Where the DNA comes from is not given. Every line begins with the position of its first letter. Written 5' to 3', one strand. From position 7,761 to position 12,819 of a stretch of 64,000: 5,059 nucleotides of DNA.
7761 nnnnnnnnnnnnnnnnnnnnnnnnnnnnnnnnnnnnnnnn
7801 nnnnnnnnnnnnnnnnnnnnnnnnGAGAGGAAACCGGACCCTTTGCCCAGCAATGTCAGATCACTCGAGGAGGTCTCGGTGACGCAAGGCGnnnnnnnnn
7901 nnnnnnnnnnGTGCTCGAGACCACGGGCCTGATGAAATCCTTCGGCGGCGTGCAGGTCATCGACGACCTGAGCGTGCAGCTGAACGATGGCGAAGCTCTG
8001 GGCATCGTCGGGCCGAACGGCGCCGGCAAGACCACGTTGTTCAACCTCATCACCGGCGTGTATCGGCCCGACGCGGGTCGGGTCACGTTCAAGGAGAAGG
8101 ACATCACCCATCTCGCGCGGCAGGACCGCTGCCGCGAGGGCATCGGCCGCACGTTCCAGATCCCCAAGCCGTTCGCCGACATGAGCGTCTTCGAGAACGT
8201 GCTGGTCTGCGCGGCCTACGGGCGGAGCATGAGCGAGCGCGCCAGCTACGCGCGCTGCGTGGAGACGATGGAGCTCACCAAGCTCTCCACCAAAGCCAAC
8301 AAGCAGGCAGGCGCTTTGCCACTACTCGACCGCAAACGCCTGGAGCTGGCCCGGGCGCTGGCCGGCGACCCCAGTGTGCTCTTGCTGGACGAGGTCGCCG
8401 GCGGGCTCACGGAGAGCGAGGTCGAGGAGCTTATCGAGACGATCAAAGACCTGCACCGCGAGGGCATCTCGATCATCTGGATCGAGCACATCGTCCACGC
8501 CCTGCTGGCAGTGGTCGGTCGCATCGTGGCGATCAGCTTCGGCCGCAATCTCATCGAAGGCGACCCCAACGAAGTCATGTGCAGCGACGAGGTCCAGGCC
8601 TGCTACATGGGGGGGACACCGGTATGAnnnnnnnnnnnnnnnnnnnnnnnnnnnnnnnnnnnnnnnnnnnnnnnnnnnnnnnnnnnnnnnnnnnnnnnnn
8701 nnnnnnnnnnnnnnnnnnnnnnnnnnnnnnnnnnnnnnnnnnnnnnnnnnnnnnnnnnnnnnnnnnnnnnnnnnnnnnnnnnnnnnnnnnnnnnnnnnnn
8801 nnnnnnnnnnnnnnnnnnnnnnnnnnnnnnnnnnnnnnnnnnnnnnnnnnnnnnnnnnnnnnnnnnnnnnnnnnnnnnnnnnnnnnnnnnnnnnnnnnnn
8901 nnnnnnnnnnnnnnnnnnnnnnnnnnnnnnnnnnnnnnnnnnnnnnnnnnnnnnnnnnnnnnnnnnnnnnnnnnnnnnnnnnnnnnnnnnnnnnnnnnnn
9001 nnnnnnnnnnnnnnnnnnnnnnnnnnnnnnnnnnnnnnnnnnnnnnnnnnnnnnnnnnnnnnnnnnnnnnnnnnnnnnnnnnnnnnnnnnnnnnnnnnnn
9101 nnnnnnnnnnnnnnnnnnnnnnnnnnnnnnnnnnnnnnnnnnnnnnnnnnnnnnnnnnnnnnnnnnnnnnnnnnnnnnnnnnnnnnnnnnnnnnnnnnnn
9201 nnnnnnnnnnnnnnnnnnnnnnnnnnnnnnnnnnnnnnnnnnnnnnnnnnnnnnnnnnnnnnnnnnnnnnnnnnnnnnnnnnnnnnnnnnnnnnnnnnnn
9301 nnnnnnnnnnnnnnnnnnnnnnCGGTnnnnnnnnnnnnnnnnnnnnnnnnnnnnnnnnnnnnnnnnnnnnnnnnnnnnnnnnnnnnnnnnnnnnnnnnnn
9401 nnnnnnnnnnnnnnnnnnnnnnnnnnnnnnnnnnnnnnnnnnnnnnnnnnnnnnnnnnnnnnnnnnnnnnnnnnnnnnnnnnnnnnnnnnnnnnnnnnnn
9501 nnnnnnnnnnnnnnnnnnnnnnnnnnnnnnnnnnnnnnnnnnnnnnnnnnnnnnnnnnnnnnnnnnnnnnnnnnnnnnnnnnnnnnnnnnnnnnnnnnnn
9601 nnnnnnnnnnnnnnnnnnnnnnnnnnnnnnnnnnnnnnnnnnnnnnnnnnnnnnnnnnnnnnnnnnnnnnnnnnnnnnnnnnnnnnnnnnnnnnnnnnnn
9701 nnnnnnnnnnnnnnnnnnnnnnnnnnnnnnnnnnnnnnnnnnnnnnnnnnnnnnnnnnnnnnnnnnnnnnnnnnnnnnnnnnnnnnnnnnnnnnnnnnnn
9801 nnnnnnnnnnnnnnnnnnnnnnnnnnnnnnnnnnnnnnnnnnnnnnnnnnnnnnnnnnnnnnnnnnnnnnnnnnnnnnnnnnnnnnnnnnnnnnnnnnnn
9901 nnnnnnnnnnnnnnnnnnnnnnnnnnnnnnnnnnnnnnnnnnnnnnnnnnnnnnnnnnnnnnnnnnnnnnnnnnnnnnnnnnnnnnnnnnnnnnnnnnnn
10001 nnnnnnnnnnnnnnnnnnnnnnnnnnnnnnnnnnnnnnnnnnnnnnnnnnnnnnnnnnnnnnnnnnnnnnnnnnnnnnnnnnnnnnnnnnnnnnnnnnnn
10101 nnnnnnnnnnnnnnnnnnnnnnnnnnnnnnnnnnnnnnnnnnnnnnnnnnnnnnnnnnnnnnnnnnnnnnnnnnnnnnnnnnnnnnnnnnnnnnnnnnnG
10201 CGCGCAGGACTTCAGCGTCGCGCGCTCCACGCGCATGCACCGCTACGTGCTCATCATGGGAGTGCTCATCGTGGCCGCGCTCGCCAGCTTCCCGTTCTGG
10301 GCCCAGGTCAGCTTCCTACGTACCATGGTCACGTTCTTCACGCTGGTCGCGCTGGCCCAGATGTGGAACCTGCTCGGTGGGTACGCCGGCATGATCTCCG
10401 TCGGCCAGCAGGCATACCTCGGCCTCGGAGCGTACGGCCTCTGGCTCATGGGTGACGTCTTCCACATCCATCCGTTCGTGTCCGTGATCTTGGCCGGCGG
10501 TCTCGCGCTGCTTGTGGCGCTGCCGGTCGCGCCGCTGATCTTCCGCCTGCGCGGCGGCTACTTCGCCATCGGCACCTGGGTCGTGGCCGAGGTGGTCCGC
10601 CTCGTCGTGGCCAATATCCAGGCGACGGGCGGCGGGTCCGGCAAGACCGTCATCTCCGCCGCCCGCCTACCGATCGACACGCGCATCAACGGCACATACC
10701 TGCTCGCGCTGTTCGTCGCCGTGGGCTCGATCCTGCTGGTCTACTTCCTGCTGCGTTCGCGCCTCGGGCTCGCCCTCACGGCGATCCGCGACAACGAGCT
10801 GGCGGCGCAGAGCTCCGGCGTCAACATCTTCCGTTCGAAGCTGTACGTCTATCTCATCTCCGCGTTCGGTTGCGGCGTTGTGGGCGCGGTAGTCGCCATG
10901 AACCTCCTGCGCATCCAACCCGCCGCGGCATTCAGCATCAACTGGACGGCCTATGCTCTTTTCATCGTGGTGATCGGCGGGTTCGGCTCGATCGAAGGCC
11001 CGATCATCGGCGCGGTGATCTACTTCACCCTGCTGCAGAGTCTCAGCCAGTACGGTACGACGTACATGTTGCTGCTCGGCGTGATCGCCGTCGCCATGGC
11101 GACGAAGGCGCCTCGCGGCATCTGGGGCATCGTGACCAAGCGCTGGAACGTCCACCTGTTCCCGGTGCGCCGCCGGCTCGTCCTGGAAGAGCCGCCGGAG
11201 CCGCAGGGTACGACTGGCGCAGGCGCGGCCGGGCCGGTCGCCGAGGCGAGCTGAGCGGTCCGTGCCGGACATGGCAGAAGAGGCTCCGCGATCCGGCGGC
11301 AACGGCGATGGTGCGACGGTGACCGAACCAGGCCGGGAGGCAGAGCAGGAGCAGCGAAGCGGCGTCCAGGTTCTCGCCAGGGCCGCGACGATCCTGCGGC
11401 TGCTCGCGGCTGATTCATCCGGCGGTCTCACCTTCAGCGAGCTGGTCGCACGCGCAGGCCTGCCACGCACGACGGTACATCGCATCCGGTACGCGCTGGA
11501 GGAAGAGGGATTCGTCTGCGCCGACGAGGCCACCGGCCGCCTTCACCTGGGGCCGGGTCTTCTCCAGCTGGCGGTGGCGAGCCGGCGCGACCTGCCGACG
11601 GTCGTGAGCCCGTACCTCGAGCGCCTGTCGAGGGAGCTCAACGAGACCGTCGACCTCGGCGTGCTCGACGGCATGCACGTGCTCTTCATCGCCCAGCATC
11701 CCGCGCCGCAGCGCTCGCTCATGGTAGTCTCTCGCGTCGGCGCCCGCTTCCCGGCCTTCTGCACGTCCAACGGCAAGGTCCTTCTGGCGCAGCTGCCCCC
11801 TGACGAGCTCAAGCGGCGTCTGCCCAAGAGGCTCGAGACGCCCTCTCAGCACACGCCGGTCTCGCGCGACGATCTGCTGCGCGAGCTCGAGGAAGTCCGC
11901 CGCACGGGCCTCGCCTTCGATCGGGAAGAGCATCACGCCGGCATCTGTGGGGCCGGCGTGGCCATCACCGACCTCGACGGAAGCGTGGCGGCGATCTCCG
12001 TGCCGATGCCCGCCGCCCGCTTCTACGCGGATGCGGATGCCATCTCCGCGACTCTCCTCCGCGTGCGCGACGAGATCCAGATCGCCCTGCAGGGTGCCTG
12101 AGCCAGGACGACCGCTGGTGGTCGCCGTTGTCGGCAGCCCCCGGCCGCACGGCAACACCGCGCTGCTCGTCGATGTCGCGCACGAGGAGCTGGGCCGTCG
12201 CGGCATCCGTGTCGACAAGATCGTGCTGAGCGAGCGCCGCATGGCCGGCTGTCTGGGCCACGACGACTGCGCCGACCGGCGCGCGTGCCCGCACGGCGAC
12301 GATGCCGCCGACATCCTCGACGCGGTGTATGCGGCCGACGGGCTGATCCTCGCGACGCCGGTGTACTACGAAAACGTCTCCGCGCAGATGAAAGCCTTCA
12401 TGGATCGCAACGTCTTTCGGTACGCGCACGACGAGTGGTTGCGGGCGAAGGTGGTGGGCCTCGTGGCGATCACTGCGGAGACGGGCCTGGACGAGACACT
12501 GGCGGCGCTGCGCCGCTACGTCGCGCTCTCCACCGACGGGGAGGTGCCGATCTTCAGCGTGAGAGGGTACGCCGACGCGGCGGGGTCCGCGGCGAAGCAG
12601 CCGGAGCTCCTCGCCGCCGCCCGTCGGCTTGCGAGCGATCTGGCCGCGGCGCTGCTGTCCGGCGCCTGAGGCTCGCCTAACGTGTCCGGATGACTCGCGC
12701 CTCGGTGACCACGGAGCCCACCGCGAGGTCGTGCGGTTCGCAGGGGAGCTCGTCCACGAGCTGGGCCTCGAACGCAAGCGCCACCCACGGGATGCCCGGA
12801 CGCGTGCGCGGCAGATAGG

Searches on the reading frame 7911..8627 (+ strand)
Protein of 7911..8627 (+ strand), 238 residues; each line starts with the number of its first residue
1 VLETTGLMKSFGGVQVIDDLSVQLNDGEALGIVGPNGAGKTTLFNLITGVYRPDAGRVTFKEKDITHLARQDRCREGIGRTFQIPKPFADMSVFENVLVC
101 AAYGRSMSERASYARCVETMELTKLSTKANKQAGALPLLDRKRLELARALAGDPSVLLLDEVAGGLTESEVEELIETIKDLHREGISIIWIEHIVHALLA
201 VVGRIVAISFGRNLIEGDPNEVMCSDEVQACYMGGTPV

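Call 10: search_protein_families(library=pfam, proteins=[window:7911-8627:+])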
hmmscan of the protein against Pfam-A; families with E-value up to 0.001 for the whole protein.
window:7911-8627:+ (238 aa): 4 families
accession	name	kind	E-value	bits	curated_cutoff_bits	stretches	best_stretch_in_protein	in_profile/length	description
PF00005.33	ABC_tran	-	1.1e-27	97.8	25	1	18-162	2-135/137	ABC transporter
PF13476.12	AAA_23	-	8.2e-05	23.8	27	1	18-48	11-40/201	AAA domain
PF13304.12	AAA_21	-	0.00038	21.1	27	0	31-47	3-19/304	AAA domain, putative AbiEii toxin, Type IV TA system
PF13401.12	AAA_22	-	0.00069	20.4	27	0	32-188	10-118/130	AAA domain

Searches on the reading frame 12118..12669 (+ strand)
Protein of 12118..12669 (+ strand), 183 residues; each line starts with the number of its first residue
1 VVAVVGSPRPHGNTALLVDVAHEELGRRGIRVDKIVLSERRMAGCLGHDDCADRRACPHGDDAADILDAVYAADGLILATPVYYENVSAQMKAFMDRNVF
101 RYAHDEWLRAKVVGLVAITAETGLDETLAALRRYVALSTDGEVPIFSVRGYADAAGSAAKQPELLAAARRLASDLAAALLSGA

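Call 11: search_protein_families(library=pfam, proteins=[window:12118-12669:+])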
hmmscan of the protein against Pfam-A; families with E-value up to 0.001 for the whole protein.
window:12118-12669:+ (183 aa): 2 families
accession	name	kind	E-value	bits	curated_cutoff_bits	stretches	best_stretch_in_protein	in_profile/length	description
PF03358.20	FMN_red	-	4.9e-25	88.3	24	1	2-135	4-132/152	NADPH-dependent FMN reductase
PF02525.22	Flavodoxin_2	-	6.7e-09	36.2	27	1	3-103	5-107/198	Flavodoxin-like fold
